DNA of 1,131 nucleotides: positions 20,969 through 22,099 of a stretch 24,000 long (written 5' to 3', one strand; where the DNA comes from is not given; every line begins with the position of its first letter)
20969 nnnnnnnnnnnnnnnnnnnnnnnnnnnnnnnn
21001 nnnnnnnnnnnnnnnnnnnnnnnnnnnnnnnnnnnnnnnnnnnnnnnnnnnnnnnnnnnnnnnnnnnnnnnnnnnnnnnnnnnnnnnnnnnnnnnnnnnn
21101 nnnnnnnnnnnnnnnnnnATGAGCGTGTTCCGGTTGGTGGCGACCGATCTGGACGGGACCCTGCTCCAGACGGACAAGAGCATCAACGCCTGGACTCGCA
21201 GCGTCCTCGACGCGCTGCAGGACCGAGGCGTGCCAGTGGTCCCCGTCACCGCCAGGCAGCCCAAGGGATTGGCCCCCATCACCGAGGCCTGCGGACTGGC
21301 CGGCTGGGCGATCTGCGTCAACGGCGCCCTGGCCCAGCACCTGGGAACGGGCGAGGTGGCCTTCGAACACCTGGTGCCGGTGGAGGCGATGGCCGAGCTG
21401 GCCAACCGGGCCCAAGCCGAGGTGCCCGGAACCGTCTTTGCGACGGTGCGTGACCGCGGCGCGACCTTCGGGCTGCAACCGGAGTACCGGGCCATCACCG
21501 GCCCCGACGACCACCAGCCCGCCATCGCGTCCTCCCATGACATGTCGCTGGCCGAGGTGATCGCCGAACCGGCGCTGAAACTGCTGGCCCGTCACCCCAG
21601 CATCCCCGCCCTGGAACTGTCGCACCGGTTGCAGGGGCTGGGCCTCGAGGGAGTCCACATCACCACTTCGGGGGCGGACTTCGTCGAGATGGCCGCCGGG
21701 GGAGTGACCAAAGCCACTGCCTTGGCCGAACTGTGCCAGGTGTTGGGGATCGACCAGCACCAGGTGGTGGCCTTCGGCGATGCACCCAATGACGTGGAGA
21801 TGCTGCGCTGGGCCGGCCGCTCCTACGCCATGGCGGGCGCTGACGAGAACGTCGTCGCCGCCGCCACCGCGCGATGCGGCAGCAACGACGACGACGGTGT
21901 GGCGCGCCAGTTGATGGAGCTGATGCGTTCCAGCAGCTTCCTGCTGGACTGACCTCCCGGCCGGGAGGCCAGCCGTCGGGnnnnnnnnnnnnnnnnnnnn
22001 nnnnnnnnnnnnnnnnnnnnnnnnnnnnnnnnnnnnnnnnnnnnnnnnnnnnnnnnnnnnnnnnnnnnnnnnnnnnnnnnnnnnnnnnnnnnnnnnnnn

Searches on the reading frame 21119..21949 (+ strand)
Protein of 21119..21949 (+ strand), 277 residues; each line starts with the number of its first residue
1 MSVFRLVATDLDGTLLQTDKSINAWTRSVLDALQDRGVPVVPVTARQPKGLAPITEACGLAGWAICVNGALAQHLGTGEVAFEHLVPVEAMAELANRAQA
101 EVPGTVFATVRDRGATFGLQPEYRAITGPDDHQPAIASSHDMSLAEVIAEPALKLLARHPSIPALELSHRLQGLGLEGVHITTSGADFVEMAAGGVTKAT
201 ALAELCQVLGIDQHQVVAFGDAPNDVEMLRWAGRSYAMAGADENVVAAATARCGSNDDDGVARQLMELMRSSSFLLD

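Call 47: search_protein_families(library=pfam, proteins=[window:21119-21949:+], max_evalue=0.001)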
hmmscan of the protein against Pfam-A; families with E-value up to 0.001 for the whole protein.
window:21119-21949:+ (277 aa): 4 families
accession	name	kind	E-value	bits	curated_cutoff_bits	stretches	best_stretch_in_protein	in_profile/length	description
PF08282.18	Hydrolase_3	-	6e-47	161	20.9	1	7-265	1-255/255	haloacid dehalogenase-like hydrolase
PF00702.32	Hydrolase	-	8.8e-11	43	26.4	1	5-233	2-191/191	haloacid dehalogenase-like hydrolase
PF05116.19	S6PP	-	1.8e-08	34.7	20.3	1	166-251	135-219/247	Sucrose-6F-phosphate phosphohydrolase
PF12710.13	HAD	-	5.3e-06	27.4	27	0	184-230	141-189/189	haloacid dehalogenase-like hydrolase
